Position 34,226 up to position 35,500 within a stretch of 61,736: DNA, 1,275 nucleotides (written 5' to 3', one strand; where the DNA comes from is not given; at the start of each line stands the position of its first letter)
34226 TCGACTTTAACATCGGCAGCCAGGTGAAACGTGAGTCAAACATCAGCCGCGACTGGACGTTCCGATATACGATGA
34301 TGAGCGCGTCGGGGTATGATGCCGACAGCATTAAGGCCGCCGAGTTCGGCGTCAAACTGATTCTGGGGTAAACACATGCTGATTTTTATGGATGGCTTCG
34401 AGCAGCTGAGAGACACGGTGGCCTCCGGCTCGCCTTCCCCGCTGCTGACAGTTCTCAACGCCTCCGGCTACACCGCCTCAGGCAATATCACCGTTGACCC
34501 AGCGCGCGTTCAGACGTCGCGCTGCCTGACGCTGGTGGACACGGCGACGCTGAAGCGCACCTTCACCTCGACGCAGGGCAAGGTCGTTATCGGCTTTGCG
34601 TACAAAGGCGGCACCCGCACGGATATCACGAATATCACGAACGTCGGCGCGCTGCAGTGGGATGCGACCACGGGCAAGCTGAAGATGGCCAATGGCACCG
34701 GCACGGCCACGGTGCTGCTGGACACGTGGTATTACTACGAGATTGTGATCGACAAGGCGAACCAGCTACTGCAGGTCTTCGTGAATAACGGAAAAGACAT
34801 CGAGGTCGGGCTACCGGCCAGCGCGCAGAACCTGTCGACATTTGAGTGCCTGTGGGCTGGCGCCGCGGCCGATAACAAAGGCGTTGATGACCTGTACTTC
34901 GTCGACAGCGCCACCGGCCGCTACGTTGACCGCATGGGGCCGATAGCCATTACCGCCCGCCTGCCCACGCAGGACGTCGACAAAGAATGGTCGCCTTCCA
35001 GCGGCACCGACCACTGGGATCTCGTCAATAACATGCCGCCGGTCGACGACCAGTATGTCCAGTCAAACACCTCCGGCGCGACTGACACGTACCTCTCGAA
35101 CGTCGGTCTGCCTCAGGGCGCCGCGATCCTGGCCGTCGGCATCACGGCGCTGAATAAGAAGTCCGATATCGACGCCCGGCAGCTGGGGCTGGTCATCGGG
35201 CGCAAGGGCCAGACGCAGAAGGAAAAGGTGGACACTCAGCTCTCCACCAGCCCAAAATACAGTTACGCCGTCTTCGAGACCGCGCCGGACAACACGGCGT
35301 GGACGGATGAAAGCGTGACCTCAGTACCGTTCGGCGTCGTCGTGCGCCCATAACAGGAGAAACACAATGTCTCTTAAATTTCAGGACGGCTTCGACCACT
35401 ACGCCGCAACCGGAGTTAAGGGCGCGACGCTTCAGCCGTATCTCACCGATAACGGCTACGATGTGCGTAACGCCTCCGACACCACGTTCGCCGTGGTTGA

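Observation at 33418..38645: Five tandem paralogous genes downstream of the tail tip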

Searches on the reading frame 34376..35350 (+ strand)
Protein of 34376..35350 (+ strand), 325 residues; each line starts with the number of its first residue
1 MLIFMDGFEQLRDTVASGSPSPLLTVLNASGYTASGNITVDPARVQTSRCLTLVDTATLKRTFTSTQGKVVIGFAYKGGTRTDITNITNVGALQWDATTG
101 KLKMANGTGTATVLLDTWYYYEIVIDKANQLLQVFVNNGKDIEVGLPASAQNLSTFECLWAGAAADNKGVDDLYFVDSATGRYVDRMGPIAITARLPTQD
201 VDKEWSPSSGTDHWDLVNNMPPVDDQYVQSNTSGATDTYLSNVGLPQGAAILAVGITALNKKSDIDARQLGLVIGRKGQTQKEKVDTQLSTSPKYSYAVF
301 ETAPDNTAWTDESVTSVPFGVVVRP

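Call 4: search_protein_families(library=pfam, proteins=[window:34376-35350:+], max_evalue=1)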
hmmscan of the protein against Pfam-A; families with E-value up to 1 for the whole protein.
window:34376-35350:+ (325 aa): 0 families

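Call 5: search_protein_families(library=phrogs, proteins=[window:34376-35350:+], max_evalue=0.01)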
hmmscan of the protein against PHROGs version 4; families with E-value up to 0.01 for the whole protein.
window:34376-35350:+ (325 aa): 2 families
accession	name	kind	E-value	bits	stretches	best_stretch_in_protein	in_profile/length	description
phrog_2448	-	unknown function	1.2e-103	347.9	1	1-324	1-334/335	-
phrog_30887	-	unknown function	5.9e-09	35.6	1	170-321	612-767/771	-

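Call 42: search_protein_families(library=ncbifam, proteins=[window:34376-35350:+], max_evalue=1)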
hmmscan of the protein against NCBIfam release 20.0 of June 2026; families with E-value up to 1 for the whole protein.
window:34376-35350:+ (325 aa): 1 family
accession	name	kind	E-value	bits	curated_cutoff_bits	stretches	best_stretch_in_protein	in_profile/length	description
NF009897.0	PRK13357.1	equivalog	0.056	12.2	307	1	159-195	207-243/358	branched-chain amino acid aminotransferase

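Call 43: search_protein_families(library=padloc, proteins=[window:34376-35350:+], max_evalue=0.1)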
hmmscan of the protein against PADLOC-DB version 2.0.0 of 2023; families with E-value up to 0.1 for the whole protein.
window:34376-35350:+ (325 aa): 0 families

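Call 57: search_protein_representatives(alignment_id=A1)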
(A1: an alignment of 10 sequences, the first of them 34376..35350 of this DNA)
Query: 10 sequences, 339 profile positions. Proteins with E-value up to 0.001 (for the whole library): 9413; up to 1e-10: 4075; up to 1e-30: 88. The best 150 are listed.
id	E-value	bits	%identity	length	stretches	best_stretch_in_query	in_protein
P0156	2.7e-124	431.3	-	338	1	2-339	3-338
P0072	8.4e-123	426.4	-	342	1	2-339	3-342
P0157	1.3e-115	402.7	-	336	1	1-339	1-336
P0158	1.0e-108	380.0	-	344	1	1-339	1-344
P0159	1.4e-91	323.8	-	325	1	1-339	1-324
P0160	1.7e-85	303.7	-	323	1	2-339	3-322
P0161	2.1e-80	287.0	-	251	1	93-339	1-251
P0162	3.2e-77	276.5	-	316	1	1-337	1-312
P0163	3.2e-77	276.5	-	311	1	1-338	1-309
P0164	1.1e-76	274.7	-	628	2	40-339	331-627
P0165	2.7e-76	273.5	-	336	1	2-339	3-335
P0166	4.6e-76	272.7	-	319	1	1-339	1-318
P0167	2.7e-74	266.9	-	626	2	45-339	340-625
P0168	1.7e-73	264.3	-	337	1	2-338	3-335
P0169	1.3e-71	258.1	-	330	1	1-339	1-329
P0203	7.3e-45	170.1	-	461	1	2-338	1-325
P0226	2.7e-36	142.0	-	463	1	3-312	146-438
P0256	4.0e-28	115.1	-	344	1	1-338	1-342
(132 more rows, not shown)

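Call 61: find_encoding_contigs(protein=P0256, flank=10000, max_places=3)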
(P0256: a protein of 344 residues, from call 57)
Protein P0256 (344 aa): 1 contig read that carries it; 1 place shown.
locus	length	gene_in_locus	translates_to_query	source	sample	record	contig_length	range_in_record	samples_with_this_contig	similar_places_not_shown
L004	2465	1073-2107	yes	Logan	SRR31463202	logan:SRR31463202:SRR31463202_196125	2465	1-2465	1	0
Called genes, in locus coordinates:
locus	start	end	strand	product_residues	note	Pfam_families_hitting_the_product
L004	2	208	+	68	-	?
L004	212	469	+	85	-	-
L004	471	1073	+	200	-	-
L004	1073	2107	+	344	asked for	-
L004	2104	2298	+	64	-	-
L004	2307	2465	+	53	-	?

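Call 62: find_encoding_contigs(protein=P0164, flank=10000, max_places=3)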
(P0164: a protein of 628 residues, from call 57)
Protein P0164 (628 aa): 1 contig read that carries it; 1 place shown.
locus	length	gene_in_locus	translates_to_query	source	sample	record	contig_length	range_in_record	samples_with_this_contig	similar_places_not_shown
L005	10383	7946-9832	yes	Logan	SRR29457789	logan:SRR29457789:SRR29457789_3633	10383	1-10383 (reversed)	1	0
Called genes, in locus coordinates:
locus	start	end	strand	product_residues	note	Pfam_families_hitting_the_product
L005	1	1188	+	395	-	?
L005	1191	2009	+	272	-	PF09356:Phage_BR0599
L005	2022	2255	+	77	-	-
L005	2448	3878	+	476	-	PF13550:Phage-tail_3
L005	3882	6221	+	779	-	-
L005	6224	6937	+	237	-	PF10983:DUF2793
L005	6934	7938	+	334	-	-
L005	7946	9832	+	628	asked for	PF25852:DUF6242_C (faint)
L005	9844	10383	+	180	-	?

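Call 64: search_dna_similar(query=P0256, collection=phages, mode=protein, max_rows=40, max_evalue=0.001, rows=spread)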
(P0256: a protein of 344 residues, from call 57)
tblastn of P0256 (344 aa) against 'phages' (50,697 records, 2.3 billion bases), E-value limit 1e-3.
Records with a match: 207; places in all: 363; records where one place covers at least 80% of the query: 170.
Best place of each record, by identity: <60% 207.
By first word of the organism name: Salmonella 92; Proteus 21; Caulobacter 17; Brevundimonas 12; Providencia 10; Escherichia 10; Serratia 6; Burkholderia 5; Streptomyces 4; Tetraselmis 3; and 17 more.
By host as written in the record: Salmonella enterica subsp. enterica serovar Typhimurium 26; Salmonella enterica 16; Proteus mirabilis 15; - 12; Salmonella sp. 10; Brevundimonas pondensis LVF1 8; Caulobacter crescentus NA1000 6; Providencia rettgeri B0142 5; and 67 more.
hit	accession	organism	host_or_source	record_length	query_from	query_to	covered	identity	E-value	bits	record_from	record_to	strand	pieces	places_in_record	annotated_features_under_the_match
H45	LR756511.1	uncultured phage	metagenomic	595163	2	342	99%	32.4%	3e-38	150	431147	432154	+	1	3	record has no annotation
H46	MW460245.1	Burkholderia phage BCSR5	Burkholderia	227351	1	341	99%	27.2%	6e-11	70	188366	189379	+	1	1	hypothetical protein (x2)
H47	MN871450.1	Serratia phage KpYy 1 41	Klebsiella pneumoniae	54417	1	340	99%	26.5%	1e-14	81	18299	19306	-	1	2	record has no annotation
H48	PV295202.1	Salmonella phage vB_Sty_BCPSty_002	Salmonella enterica subsp. enterica ...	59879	1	340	99%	26.2%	5e-14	79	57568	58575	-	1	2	hypothetical protein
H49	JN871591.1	Salmonella phage SPN19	Salmonella sp.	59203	1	340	99%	26.2%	6e-14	79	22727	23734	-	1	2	hypothetical protein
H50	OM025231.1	Salmonella phage STM2 BHU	Salmonella enterica subsp. enterica ...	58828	1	340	99%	26.2%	6e-14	79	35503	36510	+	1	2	hypothetical protein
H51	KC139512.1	Salmonella phage FSL SP-088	Salmonella enterica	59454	1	340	99%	26.2%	7e-14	79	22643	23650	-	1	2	hypothetical protein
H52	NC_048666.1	Salmonella phage YSD1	not known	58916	1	340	99%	26.2%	1e-14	81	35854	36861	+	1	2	YSD1_33: hypothetical+protein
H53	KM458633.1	Chivirus chi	Salmonella enterica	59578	1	340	99%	26.2%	1e-14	81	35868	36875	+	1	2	34: hypothetical protein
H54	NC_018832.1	Providencia phage Redjac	Providencia stuartii isolate MRSN 2154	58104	1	342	99%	26.0%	2e-10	68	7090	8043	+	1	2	hypothetical protein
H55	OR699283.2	Salmonella phage BAU.Micro_SLP-22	Salmonella sp.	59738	1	342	99%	25.8%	8e-13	76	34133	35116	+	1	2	hypothetical protein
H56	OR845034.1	Salmonella phage S.Ent 1-35-3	Salmonella enterica subsp. enterica ...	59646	1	340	99%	26.0%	6e-14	79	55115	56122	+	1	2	record has no annotation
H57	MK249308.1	Salmonella phage TS13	Salmonella enterica subsp. enterica ...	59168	1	340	99%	25.8%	4e-15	82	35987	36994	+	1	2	hypothetical protein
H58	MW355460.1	Salmonella phage vB_SenS_ER19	Salmonella enterica subsp. enterica ...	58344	1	340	99%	25.8%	1e-14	81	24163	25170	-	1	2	hypothetical protein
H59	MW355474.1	Salmonella phage vB_SenS_BPS1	Salmonella enterica subsp. enterica ...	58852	1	340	99%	25.8%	1e-14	81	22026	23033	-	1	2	hypothetical protein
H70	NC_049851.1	Burkholderia phage BcepSauron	Burkholderia cenocepacia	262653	2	340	99%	25.3%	5e-6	54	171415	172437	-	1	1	hypothetical protein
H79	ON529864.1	Brevundimonas phage vB_BgoS-Fanboy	Brevundimonas goettingensis LVF2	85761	97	343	72%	26.9%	1e-13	78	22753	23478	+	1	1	hypothetical protein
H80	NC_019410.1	Caulobacter virus Karma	Caulobacter crescentus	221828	97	311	63%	28.4%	7e-14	79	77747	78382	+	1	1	hypothetical protein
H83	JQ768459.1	Pseudomonas phage Lu11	Pseudomonas putida var. Manila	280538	181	342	47%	27.1%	1e-3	47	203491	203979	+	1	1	promoter | hypothetical protein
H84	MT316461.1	Streptomyces phage Galactica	Streptomyces mirabilis NRRL B-2400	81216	184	341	46%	26.9%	1e-3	47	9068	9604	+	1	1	11: minor tail protein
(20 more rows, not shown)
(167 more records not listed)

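Call 68: get_annotated_region(hit=H84, flank=8000)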
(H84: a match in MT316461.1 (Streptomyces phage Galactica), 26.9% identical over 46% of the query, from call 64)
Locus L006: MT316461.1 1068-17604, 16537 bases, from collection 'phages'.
description: Streptomyces phage Galactica, complete genome.
organism: Streptomyces phage Galactica (NCBI taxid 2725755)
taxonomy: Viruses; Duplodnaviria; Heunggongvirae; Uroviricota; Caudoviricetes; Hiyaavirus
host: Streptomyces mirabilis NRRL B-2400; source: soil; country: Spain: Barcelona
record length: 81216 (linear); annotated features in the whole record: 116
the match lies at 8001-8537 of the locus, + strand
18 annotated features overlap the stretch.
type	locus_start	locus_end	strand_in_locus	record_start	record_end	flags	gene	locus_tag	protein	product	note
CDS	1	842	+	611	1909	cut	2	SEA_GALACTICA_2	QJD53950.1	terminase large subunit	-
CDS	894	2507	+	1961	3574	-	3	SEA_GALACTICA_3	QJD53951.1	portal protein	-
CDS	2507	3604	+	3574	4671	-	4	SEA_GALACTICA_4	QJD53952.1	MuF-like minor capsid protein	-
CDS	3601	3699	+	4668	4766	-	5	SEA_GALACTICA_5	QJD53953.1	hypothetical protein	-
CDS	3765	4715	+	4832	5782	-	6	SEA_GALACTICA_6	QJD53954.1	hypothetical protein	-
CDS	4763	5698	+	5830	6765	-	7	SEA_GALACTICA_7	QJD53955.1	major capsid protein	-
CDS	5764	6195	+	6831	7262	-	8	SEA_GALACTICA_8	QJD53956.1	methyltransferase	-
CDS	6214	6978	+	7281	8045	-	9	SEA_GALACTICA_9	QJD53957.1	hypothetical protein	-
CDS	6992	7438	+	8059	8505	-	10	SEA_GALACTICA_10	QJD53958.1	hypothetical protein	-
CDS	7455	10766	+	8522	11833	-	11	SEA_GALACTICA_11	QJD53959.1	minor tail protein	-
CDS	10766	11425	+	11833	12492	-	12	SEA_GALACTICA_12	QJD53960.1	head-to-tail adaptor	-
CDS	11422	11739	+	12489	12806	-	13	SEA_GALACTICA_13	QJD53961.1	head-to-tail stopper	-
CDS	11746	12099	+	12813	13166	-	14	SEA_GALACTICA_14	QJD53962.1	hypothetical protein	-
CDS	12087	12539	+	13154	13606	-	15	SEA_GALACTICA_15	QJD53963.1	tail terminator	-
CDS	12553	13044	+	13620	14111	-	16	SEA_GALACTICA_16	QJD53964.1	major tail protein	-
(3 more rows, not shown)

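Call 69: get_annotated_region(hit=H80, flank=8000)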
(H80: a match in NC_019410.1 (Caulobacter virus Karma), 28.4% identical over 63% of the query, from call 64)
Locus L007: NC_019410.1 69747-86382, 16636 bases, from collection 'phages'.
description: Caulobacter phage CcrKarma, complete genome.
organism: Caulobacter virus Karma (NCBI taxid 1211641)
taxonomy: Viruses; Duplodnaviria; Heunggongvirae; Uroviricota; Caudoviricetes; Dolichocephalovirinae; Shapirovirus
host: Caulobacter crescentus; source: surface water; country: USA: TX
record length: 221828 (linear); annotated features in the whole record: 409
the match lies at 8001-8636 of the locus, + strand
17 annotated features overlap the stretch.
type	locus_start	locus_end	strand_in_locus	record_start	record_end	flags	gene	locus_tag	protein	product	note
CDS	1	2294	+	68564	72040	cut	-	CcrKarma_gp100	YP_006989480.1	tail protein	-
CDS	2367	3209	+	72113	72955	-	-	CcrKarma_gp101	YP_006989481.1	hypothetical protein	-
CDS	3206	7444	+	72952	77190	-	-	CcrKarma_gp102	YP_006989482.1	tail protein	-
CDS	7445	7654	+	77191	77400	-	-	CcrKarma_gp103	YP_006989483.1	hypothetical protein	-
CDS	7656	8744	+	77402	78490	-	-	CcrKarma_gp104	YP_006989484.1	hypothetical protein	-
CDS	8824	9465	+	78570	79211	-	-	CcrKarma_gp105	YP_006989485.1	endolysin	-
CDS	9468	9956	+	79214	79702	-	-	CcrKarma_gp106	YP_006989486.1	membrane protein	-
CDS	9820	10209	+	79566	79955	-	-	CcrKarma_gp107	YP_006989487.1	Rz-like spanin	-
CDS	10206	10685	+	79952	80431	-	-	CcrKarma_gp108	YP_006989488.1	holin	-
CDS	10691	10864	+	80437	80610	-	-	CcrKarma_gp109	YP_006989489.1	hypothetical protein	-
regulatory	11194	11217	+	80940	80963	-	-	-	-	terminator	predicted rho-independent terminator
CDS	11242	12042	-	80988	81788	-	-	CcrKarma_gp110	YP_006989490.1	putative HTH domain DNA-binding protein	-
CDS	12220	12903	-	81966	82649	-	-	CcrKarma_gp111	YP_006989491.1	putative dUTP pyrophosphatase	-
CDS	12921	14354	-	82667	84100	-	-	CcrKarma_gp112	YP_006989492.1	putative ribonucleoside diphosphate reductase beta subunit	-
CDS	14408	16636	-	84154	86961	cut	-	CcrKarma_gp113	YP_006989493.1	ribonucleoside-diphosphate reductase large subunit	NrdA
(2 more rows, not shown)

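Call 76: find_related_loci(query=A1, collection=viral_contigs, flank=9000)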
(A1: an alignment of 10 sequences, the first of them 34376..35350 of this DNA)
Query A1 (325 aa) in viral_contigs; peptide patterns used: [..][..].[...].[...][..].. (x = any residue, [..] = any of these).
56 stretches matched a pattern; 39 encode a relative of the query (tblastn E <= 1e-3); 36 distinct loci.
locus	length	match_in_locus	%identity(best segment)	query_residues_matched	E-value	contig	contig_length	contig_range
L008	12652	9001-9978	68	1-325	5e-155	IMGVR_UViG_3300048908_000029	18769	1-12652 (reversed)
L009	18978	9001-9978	66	1-325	4e-151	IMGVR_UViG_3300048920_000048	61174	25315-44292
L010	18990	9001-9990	58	1-325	2e-128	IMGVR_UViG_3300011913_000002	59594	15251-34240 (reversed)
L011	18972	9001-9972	61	1-325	2e-125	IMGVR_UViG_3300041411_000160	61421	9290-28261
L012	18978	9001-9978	57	1-325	1e-120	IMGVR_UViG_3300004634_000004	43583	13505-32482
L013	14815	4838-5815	56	1-325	8e-120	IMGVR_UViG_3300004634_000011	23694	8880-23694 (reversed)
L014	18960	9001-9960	54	1-325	2e-111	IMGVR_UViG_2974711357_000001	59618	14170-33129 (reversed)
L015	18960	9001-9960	53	1-325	2e-109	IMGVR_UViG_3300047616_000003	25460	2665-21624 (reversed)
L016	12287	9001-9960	53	1-325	1e-108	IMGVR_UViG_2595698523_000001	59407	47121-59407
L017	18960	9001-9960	53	1-325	2e-108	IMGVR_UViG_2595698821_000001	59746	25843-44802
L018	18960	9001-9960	53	1-325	1e-107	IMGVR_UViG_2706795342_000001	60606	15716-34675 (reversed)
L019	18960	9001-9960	50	1-325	1e-103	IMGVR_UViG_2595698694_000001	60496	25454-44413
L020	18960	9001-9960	53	1-325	2e-109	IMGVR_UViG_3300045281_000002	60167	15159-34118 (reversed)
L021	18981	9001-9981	46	1-325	4e-91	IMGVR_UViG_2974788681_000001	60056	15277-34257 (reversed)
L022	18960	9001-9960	54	1-325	2e-109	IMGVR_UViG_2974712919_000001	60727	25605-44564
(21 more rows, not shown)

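Call 79: get_annotated_region(hit=H79, flank=7000)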
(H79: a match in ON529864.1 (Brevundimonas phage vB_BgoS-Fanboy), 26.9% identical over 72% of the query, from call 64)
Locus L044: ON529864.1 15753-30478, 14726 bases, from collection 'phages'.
description: Brevundimonas phage vB_BgoS-Fanboy, complete genome.
organism: Brevundimonas phage vB_BgoS-Fanboy (NCBI taxid 2948595)
taxonomy: Viruses; Duplodnaviria; Heunggongvirae; Uroviricota; Caudoviricetes
host: Brevundimonas goettingensis LVF2; source: sewage; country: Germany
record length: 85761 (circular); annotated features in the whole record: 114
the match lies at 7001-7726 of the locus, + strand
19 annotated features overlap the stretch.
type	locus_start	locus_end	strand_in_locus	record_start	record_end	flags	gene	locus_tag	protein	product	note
CDS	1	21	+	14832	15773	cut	-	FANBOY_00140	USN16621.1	hypothetical protein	-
CDS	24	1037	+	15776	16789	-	-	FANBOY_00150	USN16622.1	hypothetical protein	-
CDS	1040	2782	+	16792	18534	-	-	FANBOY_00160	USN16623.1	hypothetical protein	-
CDS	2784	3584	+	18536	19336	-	-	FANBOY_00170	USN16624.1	hypothetical protein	-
CDS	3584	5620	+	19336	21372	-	-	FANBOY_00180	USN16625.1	tip attachment protein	-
CDS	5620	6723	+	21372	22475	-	-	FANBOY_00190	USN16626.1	hypothetical protein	-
CDS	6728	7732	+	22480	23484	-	-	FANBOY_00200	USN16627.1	hypothetical protein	-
CDS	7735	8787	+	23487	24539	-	-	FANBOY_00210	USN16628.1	hypothetical protein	-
CDS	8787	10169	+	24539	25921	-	-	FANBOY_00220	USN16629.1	putative lectin-like domain protein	-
CDS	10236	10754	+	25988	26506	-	-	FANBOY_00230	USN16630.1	hypothetical protein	-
CDS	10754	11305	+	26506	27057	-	-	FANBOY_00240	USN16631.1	spanin inner membrane subunit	-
CDS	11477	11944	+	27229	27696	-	-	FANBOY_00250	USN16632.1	hypothetical protein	-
CDS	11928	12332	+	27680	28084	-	-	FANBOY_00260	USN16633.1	hypothetical protein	-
CDS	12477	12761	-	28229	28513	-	-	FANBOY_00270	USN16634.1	hypothetical protein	-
CDS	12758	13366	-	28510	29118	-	-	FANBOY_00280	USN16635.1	hypothetical protein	-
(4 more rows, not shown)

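Call 80: get_annotated_region(hit=H70, flank=6000)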
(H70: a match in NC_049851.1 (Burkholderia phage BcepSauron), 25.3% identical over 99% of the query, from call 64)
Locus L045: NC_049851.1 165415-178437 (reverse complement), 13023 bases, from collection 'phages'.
description: Burkholderia phage BcepSauron, complete genome.
organism: Burkholderia phage BcepSauron (NCBI taxid 2530033)
taxonomy: Viruses; Duplodnaviria; Heunggongvirae; Uroviricota; Caudoviricetes; Sarumanvirus; Sarumanvirus bcepsauron
host: Burkholderia cenocepacia; source: soil; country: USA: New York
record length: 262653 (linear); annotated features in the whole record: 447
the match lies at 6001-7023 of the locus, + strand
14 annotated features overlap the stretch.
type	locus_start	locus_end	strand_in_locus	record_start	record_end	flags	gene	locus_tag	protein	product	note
CDS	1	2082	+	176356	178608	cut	-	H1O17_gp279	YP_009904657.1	hypothetical protein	-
CDS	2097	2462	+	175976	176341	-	-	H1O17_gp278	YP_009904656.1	hypothetical protein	-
CDS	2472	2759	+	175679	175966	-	-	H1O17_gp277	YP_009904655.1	hypothetical protein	-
CDS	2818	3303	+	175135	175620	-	-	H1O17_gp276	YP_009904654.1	hypothetical protein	-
CDS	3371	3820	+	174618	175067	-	-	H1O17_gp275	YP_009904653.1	hypothetical protein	-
CDS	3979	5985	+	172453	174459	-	-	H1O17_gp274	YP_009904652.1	tail fiber protein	-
CDS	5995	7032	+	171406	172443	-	-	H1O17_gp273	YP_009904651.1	hypothetical protein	-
CDS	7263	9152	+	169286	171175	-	-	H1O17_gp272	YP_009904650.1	hypothetical protein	-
CDS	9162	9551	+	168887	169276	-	-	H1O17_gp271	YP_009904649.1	transcriptional regulator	-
CDS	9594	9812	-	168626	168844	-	-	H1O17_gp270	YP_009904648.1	hypothetical protein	-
CDS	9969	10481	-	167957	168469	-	-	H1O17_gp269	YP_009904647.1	RNA ligase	-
CDS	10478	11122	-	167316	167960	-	-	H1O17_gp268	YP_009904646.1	hypothetical protein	-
CDS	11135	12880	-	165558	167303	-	-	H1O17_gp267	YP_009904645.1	tail collar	-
CDS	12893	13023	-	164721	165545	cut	-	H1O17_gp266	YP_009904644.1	hypothetical protein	-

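Call 92: search_protein_families(library=pfam, proteins=[P0203, P0226, L044:8787-10166:+, L044:5620-6720:+], max_evalue=0.1)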
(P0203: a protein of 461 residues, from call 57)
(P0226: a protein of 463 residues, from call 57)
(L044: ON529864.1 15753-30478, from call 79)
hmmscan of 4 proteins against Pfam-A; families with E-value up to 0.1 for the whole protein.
P0203 (461 aa): 0 families

P0226 (463 aa): 0 families

L044:8787-10166:+ (460 aa): 1 family
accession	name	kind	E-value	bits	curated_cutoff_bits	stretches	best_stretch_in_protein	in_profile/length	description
PF12810.13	ALK_LTK_GRD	-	5e-11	43.5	24.5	1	22-236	9-204/243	ALK/LTK, Glycine-rich domain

L044:5620-6720:+ (367 aa): 1 family
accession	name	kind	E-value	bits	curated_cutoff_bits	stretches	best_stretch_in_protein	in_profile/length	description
PF00041.27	fn3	-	3.9e-06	27.4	25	1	124-207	3-83/84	Fibronectin type III domain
